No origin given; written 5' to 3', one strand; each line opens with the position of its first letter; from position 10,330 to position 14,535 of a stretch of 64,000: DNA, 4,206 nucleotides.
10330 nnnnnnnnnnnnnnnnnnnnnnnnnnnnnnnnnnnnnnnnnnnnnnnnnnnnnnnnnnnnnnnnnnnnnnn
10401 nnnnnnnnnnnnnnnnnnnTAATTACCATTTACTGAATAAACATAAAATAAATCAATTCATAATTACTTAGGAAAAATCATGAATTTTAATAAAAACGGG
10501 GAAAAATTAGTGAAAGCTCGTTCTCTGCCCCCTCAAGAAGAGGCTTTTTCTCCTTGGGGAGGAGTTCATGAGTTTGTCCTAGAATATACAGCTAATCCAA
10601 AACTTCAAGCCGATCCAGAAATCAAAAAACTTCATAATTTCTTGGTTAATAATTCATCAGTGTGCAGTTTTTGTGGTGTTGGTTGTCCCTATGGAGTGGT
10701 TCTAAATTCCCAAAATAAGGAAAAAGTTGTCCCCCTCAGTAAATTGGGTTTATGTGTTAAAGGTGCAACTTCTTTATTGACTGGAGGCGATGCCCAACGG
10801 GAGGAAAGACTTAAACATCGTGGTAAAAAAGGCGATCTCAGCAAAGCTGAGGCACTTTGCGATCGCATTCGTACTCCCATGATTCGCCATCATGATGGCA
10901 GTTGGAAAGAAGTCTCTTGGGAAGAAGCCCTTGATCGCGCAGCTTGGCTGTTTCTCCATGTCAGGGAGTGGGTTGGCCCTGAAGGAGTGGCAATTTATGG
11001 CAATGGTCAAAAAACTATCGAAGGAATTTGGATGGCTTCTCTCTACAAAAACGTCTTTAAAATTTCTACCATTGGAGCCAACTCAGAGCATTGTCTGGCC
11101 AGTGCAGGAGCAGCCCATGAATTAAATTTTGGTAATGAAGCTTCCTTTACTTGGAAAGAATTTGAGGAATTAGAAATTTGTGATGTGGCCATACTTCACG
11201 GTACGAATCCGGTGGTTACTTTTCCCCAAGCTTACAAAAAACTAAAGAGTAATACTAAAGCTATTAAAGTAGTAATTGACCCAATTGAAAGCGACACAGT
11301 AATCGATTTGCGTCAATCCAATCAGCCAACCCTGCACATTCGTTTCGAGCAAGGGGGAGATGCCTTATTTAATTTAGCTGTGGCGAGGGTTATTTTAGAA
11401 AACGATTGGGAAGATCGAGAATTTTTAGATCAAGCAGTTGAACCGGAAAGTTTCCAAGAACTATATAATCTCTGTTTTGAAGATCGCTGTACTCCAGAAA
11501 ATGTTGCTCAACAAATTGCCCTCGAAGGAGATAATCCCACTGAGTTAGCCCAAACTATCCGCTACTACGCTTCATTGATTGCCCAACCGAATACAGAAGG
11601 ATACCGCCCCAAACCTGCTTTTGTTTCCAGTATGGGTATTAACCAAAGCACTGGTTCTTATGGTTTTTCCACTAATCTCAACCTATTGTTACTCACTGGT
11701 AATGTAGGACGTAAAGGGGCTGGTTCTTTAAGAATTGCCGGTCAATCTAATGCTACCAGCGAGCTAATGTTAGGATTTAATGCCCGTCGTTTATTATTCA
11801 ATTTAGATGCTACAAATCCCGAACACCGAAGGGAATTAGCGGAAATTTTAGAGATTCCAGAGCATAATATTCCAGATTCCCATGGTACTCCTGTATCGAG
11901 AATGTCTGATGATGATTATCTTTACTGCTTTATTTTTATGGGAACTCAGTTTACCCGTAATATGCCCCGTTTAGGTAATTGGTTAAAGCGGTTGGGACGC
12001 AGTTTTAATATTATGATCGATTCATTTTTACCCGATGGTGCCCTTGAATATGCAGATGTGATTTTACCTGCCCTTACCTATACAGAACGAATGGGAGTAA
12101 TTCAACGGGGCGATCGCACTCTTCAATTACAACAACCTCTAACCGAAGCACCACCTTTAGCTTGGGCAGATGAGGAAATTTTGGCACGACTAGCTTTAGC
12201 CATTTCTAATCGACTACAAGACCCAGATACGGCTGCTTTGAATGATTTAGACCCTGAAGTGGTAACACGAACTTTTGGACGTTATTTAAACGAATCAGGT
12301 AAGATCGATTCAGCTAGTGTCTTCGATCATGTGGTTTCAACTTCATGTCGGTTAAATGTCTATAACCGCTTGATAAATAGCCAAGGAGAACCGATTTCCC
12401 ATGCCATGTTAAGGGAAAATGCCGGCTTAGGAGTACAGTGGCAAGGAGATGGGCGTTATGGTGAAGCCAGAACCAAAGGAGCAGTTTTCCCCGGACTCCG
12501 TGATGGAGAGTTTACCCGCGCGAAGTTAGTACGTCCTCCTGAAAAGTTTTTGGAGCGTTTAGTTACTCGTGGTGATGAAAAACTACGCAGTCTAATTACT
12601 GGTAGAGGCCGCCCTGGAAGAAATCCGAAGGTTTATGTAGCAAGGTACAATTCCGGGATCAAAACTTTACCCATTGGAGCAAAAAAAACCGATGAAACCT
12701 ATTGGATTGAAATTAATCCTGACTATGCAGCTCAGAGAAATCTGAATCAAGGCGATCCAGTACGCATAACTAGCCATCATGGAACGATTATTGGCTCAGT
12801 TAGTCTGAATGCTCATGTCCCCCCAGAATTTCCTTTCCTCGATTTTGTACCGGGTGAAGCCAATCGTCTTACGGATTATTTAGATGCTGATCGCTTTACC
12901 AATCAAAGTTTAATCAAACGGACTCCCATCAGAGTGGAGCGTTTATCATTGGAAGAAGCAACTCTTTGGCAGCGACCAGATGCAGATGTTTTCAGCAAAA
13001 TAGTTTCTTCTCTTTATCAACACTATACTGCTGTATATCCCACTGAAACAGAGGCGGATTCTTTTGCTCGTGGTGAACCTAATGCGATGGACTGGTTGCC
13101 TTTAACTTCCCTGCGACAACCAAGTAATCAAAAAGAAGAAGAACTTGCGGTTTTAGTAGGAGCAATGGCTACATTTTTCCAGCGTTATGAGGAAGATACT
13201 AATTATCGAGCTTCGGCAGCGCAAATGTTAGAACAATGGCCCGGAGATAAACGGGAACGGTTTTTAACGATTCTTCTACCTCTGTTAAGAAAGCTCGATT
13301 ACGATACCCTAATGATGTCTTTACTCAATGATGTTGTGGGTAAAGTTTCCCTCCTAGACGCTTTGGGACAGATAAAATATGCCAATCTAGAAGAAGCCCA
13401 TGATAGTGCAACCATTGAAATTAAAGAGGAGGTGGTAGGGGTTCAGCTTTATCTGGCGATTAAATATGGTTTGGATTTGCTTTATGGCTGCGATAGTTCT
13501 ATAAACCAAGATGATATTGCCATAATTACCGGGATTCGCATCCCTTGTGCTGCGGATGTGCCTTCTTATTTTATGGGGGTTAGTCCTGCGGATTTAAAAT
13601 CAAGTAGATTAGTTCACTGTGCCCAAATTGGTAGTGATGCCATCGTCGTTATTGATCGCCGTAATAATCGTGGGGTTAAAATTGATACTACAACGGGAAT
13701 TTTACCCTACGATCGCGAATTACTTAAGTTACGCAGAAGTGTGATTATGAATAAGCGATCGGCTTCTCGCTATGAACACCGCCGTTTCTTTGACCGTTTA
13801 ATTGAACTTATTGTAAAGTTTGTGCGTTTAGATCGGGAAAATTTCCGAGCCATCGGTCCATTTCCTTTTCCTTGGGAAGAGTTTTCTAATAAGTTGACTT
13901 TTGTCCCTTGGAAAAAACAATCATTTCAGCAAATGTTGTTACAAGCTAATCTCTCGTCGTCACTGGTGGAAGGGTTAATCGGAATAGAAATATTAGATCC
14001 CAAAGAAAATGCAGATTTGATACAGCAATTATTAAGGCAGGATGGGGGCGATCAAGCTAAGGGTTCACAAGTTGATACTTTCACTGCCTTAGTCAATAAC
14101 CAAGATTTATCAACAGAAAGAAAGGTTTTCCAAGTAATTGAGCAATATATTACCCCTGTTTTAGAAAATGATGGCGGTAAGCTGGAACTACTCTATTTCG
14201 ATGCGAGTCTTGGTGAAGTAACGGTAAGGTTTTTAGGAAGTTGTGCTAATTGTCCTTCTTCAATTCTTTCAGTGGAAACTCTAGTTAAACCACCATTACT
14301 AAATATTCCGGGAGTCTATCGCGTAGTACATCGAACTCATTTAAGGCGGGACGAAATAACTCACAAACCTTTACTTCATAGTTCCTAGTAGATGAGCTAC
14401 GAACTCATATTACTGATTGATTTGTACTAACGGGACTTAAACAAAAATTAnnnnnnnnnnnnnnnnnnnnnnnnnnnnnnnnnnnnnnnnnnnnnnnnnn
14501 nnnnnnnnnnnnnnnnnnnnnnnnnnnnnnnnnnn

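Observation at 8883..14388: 1302-aa molybdopterin oxidoreductase - unknown domain - Nfu fusion, preceded by a P-loop/DRTGG protein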

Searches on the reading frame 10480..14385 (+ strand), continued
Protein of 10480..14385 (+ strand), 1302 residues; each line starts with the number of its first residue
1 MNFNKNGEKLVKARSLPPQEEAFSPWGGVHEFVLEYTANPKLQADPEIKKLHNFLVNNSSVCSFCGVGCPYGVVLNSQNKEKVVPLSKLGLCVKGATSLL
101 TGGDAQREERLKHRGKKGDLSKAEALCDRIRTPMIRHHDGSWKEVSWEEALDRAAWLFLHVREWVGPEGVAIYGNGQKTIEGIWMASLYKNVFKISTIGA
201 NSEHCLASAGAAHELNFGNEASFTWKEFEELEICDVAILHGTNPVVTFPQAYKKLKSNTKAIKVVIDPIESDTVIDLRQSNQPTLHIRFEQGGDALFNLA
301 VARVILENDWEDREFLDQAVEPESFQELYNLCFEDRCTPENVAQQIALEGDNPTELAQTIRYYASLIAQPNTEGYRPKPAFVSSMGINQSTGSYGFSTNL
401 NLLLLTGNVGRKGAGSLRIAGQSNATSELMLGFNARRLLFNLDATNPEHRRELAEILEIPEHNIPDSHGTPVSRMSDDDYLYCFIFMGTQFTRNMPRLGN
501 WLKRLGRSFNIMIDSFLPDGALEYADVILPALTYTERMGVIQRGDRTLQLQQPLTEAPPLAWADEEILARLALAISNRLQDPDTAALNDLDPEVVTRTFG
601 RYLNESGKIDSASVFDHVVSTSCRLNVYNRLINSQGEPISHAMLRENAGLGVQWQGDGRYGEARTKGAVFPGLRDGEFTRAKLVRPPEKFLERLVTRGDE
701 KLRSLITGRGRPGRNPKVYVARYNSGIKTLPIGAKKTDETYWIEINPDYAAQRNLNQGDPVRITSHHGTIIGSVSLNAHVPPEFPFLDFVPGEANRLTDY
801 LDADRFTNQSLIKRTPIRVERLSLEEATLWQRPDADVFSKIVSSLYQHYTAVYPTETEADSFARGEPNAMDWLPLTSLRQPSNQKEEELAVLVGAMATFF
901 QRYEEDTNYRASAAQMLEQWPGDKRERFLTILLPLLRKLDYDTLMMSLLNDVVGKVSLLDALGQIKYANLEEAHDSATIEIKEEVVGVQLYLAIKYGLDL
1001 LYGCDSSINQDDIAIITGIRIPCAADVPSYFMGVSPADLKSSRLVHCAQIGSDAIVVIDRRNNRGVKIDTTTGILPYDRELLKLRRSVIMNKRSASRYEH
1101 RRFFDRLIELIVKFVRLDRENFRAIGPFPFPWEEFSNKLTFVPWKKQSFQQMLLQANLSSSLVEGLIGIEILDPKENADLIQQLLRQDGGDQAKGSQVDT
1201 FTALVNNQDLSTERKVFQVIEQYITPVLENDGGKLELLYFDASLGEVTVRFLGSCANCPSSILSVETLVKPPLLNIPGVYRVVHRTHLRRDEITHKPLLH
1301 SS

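Call 111: search_protein_families(library=pfam, proteins=[L027:232-1569:+, L027:6722-8212:+, L007:14393-16396:+, L007:8986-9309:+, L040:14413-15063:+, L040:8912-9451:-, L050:7229-9133:-, L007:16726-17553:+, L040:9413-9715:+], max_evalue=0.0001)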
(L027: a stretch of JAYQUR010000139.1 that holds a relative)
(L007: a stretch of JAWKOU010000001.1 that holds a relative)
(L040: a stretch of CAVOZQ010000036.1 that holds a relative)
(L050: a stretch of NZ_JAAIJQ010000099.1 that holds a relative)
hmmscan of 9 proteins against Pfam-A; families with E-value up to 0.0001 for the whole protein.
L027:232-1569:+ (446 aa): 0 families

L027:6722-8212:+ (497 aa): 0 families

L007:14393-16396:+ (668 aa): 5 families
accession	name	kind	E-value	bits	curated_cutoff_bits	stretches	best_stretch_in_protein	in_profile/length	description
PF09084.16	NMT1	-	2.4e-28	99.9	20.5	1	102-312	9-212/216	NMT1/THI5 like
PF13379.11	NMT1_2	-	2.2e-15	57.6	24.7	1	103-321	24-250/252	NMT1-like family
PF13442.11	Cytochrome_CBB3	-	3.6e-09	37.2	27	1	580-656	5-68/68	Cytochrome C oxidase, cbb3-type, subunit III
PF00034.26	Cytochrom_C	-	9.9e-08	33.6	21.3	1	580-658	3-88/90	Cytochrome c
PF16868.10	NMT1_3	-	1.2e-06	28.8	27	1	147-244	73-168/289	NMT1-like family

L007:8986-9309:+ (108 aa): 0 families

L040:14413-15063:+ (217 aa): 0 families

L040:8912-9451:- (180 aa): 1 family
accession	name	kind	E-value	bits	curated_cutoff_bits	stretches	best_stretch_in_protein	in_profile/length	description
PF05402.18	PqqD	-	1.4e-05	25.8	23.4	1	50-98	4-51/67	Coenzyme PQQ synthesis protein D (PqqD)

L050:7229-9133:- (635 aa): 0 families

L007:16726-17553:+ (276 aa): 7 families
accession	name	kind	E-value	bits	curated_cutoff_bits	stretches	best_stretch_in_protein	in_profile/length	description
PF08241.18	Methyltransf_11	-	5.9e-24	85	21.2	1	45-142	1-94/95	Methyltransferase domain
PF13649.12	Methyltransf_25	-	4.1e-23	82.3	27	1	44-139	1-97/97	Methyltransferase domain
PF01209.24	Ubie_methyltran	-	4.9e-21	75.6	20.1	1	35-144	42-153/233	ubiE/COQ5 methyltransferase family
PF13847.12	Methyltransf_31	-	4.9e-18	65.6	27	1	39-152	2-118/145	Methyltransferase domain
PF08242.18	Methyltransf_12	-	7.5e-17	62.3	30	1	45-141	1-98/98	Methyltransferase domain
PF13489.12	Methyltransf_23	-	7.1e-10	39.3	27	1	31-145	11-118/164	Methyltransferase domain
PF05175.20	MTS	-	7.4e-06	26.1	23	1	40-156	31-151/170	Methyltransferase small domain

L040:9413-9715:+ (101 aa): 0 families

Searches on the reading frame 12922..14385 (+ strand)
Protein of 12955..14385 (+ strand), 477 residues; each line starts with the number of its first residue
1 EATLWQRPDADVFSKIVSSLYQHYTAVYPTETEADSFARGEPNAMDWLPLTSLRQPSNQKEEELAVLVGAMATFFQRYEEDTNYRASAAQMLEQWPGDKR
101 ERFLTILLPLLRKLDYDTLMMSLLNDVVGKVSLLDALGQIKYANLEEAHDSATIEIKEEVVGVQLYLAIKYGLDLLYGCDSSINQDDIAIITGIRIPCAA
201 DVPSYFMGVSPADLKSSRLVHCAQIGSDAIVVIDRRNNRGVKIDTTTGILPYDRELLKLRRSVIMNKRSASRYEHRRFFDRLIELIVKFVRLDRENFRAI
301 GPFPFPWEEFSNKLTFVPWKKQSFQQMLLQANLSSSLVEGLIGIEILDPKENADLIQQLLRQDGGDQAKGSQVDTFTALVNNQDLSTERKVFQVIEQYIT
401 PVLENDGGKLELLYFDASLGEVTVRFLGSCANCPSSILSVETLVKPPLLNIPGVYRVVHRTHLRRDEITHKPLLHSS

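Call 13: search_protein_families(library=pfam, proteins=[window:12922-14100:+], max_evalue=10)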
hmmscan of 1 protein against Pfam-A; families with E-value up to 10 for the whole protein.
window:12922-14100:+ (393 aa): 1 family
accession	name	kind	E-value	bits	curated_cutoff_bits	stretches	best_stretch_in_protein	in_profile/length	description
PF02663.19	FmdE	-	0.074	13.6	22.9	1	179-306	15-129/133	FmdE, Molybdenum formylmethanofuran dehydrogenase operon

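Call 17: search_solved_structures(query=A3, max_evalue=10, show_alignments=3)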
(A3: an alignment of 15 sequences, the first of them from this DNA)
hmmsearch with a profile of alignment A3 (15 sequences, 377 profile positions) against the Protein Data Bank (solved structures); distinct sequences matched with E-value up to 10: 1.
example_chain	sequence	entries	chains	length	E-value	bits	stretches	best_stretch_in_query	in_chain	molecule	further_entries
5jtf_A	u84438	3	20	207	1.5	10.5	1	74-130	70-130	Putative Phosphinothricin N-acetyltransferase | Phosphinothricin N-acetyltransferase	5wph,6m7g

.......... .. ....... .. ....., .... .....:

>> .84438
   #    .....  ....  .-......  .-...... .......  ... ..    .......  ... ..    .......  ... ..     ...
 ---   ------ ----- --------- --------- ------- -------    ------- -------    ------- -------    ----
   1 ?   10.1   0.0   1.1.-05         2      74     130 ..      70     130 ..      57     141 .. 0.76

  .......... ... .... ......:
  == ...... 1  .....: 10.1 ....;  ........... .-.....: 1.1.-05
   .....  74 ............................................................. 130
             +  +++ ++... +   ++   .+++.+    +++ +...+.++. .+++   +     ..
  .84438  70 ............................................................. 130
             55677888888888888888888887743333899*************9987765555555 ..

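Call 19: search_protein_families(library=pfam, alignment_id=A3, max_evalue=1)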
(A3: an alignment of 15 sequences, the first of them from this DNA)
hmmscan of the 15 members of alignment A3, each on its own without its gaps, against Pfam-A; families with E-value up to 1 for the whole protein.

A. member 1, seq(375 aa): 1 family
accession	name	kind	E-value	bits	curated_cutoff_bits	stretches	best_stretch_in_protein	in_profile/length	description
PF02663.19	FmdE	-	0.067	13.7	22.9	1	168-295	15-129/133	FmdE, Molybdenum formylmethanofuran dehydrogenase operon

B. families by the number of members that match (of 15 scanned): 9 families
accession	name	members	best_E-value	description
PF02663.19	FmdE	7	0.0074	FmdE, Molybdenum formylmethanofuran dehydrogenase operon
PF07299.16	EF-G-binding_N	2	0.019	Elongation factor G-binding protein, N-terminal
PF05494.18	MlaC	1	0.043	MlaC protein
PF08283.16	Gemini_AL1_M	1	0.045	Geminivirus rep protein central domain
PF14335.11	DUF4391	1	0.094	Domain of unknown function (DUF4391)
PF23240.1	HAT_PRP39_N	1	0.1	PRP39 N-terminal HAT repeat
PF24115.1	DUF7389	1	0.16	Domain of unknown function (DUF7389)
PF02474.21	NodA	1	0.17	Nodulation protein A (NodA)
PF14605.12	Nup35_RRM_2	1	0.26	Nup53/35/40-type RNA recognition motif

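Call 22: predict_structure(alignment_id=A2)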
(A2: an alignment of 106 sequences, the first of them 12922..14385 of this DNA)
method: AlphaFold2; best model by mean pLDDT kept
length: 488 residues; sequences in the alignment: 106
mean_pLDDT: 92.7   pTM: 0.92
mean pLDDT of the five models: 92.7, 91.9, 91.7, 91.0, 90.6
residues with pLDDT >= 90: 406; 70-90: 50; 50-70: 29; < 50: 3
segments of 3 or more residues with pLDDT < 50: 486-488
pLDDT, mean of each block of 10 residues (from residue 1): 84 98 98 98 96 96 96 97 98 98 95 98 96 97 97 96 75 96 98 98 92 94 84 97 98 97 93 88 95 96 97 97 95 96 96 98 98 79 84 97 96 93 97 91 72 93 97 68 50
secondary structure, 60 per line:
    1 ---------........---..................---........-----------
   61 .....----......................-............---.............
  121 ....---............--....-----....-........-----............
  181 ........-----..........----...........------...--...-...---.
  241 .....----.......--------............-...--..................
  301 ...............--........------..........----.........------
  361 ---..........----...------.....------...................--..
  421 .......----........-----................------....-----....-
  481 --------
elements in order: H10-17 H21-38 H42-49 H61-65 H70-91 H93-104 H108-124 H128-139 E142-145 E151-154 H156-163 H169-188 E199-203 H208-218 E230-232 E240-245 E250-256 H265-276 H283-307 E308-315 H318-325 H332-341 H346-354 H364-373 H387-391 H398-416 E419-427 E432-439 H445-460 E467-470 H476-479

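Call 86: search_dna_similar(query=window:12955-14385:+, collection=plasmids, mode=protein, max_evalue=0.00001, max_rows=15)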
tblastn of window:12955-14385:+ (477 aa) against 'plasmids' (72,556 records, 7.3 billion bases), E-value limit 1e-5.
No match.

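Call 98: fold_search(model_id=the predicted structure, library=pdb)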
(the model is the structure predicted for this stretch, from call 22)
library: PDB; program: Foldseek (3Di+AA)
matches with E <= 10: 75; with E <= 0.001: 0
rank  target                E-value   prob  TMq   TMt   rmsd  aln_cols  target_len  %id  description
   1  2z51                  2.7e-02  1.00  0.15  0.43   2.5        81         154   30  Crystal structure of Arabidopsis CnfU involved in iron-sulfur cluster biosynthesis (released 2008-07-15)
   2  2m5o_MODEL_1_A        5.1e-02  1.00  0.14  0.64   2.2        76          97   28  Solution NMR Structure CTD domain of NFU1 Iron-Sulfur Cluster Scaffold Homolog from Homo sapiens, Northeast St (released 2013-05-01)
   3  1veh_MODEL_1_A        9.3e-02  1.00  0.14  0.62   4.5        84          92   26  Solution structure of RSGI RUH-018, a NifU-like domain of hirip5 protein from mouse cDNA (released 2004-09-30)
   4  1th5_MODEL_1_A        6.3e-01  0.97  0.12  0.57   3.5        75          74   24  Solution structure of C-terminal domain of NifU-like protein from Oryza sativa (released 2005-09-27)
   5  3c2g_B                1.5e+00  0.06  0.13  0.11  19.7       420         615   13  Crystal complex of SYS-1/POP-1 at 2.5A resolution (released 2008-05-20)
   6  3prb_B                1.6e+00  0.87  0.12  0.25   3.9        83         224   12  Structural analysis of protein folding by the Methanococcus jannaschii chaperone FKBP26 (released 2011-01-19)
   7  9i05_Xl               1.9e+00  0.04  0.13  0.14  21.9       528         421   12  Cryo-EM structure of the large subunit of the mitochondrial ribosome from Toxoplasma gondii (released 2025-06-11)
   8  4kzg_B                2.6e+00  0.06  0.14  0.19  19.6       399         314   12  Crystal structure of zebrafish MO25 (released 2013-09-11)
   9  4g2v_A                2.7e+00  0.03  0.11  0.14  19.5       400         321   11  Structure complex of LGN binding with FRMPD1 (released 2013-01-23)
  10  5a7d_B                2.7e+00  0.03  0.10  0.12  21.3       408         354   10  Tetrameric assembly of LGN with Inscuteable (released 2016-08-03)
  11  9g1w_MODEL_1_A        2.8e+00  0.08  0.08  0.20  15.1       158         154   16  NMR solution structure of the Thermus thermophilus PilF-GSPIIA domain (released 2025-05-21)
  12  1xm9                  2.8e+00  0.03  0.13  0.14  19.6       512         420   10  Structure of the armadillo repeat domain of plakophilin 1 (released 2005-03-22)
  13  8r2d_D                2.8e+00  0.02  0.11  0.09  20.0       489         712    9  Integrator cleavage module assembly intermediate (released 2024-07-31)
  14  5swf_A                3.1e+00  0.05  0.13  0.17  17.3       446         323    9  The structure of the PP2A B56 subunit double phosphorylated BubR1 complex (released 2016-11-30)
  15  6hc2_A                3.2e+00  0.03  0.12  0.14  20.1       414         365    9  Crystal structure of NuMA/LGN hetero-hexamers (released 2019-05-29)
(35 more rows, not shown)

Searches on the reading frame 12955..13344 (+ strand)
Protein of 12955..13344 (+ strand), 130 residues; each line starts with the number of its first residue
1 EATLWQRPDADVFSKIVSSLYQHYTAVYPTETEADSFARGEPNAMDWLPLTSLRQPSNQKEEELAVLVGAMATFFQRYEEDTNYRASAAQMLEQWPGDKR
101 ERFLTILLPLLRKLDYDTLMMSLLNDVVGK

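Call 74: search_protein_families(library=pfam, proteins=[window:12955-13344:+], max_evalue=1)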
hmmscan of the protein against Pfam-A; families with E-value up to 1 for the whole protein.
window:12955-13344:+ (130 aa): 1 family
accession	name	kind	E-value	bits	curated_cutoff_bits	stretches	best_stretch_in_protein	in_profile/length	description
PF05920.17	Homeobox_KN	-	0.14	12.5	24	0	20-39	2-21/40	Homeobox KN domain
